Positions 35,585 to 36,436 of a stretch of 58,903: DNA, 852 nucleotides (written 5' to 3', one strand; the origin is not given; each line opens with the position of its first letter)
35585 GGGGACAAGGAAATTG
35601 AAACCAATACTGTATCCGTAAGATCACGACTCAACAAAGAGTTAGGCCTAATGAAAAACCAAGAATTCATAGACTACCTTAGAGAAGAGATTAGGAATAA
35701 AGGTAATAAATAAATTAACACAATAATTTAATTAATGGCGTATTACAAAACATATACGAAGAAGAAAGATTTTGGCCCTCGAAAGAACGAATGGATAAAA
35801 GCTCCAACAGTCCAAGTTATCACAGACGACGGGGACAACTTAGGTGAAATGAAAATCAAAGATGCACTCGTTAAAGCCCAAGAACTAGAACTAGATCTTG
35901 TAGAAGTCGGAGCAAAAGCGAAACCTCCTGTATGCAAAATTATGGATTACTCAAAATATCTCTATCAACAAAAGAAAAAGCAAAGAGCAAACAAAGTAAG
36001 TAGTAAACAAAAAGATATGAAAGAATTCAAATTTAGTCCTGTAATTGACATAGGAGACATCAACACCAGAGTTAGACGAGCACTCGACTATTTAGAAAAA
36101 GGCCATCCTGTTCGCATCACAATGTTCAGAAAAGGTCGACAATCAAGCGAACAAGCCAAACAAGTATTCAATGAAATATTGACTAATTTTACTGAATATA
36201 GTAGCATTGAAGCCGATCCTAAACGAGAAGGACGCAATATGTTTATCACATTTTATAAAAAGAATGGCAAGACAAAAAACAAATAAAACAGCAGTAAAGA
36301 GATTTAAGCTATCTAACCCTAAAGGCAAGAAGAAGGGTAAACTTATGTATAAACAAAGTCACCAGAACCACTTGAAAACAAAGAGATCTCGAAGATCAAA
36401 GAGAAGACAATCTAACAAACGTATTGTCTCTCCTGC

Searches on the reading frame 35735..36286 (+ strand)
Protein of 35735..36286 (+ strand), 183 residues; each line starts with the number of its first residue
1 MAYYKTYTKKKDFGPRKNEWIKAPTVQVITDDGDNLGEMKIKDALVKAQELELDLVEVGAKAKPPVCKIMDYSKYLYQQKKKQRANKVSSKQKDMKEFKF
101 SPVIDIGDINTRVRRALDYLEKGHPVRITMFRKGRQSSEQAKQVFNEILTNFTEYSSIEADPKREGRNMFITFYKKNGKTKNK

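Call 37: find_encoding_contigs(protein=window:35735-36286:+, flank=10000, max_places=2)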
Protein window:35735-36286:+ (183 aa): 6 contigs read that carry it; 2 places shown.
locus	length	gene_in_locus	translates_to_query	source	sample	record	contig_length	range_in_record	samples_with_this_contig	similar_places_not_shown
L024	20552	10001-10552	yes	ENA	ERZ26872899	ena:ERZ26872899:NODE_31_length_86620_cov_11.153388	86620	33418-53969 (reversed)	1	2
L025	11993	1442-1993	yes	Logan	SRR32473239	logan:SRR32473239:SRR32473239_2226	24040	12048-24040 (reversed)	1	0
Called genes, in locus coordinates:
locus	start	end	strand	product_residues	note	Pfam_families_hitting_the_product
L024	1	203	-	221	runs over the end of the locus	PF01509:TruB_N, PF16198:TruB_C_2 (weak)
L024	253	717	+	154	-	PF08123:DOT1, PF13847:Methyltransf_31 (weak)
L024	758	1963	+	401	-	PF05496:RuvB_N, PF00158:Sigma54_activat (faint), PF00004:AAA, PF07728:AAA_5 (weak), PF13173:AAA_14 (weak), PF21960:RCF1-5-like_lid (weak), PF16193:AAA_assoc_2, PF12002:MgsA_C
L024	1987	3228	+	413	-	PF00579:tRNA-synt_1b, PF22421:SYY_C-terminal, PF01479:S4 (weak)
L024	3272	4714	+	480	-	PF13328:HD_4, PF04607:RelA_SpoT, PF02824:TGS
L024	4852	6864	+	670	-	PF17191:RecG_wedge, PF00270:DEAD, PF04851:ResIII, PF00271:Helicase_C, PF22590:Cas3-like_C_2 (weak), PF19833:RecG_dom3_C (weak)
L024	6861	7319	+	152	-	PF00588:SpoU_methylase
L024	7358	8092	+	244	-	PF03602:Cons_hypoth95, PF02086:MethyltransfD12 (faint), PF05175:MTS (weak)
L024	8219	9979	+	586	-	PF07973:tRNA_SAD, PF00587:tRNA-synt_2b, PF03129:HGTP_anticodon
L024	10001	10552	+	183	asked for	PF05198:IF3_N, PF00707:IF3_C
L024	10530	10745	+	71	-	PF01632:Ribosomal_L35p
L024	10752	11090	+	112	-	PF00453:Ribosomal_L20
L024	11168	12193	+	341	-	PF02912:Phe_tRNA-synt_N, PF01409:tRNA-synt_2d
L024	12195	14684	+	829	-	PF01588:tRNA_bind, PF03483:B3_4, PF03484:B5, PF17759:tRNA_synthFbeta, PF03147:FDX-ACB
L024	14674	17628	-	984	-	PF00912:Transgly, PF00905:Transpeptidase, PF17957:Big_7 (weak)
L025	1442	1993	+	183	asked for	PF05198:IF3_N, PF00707:IF3_C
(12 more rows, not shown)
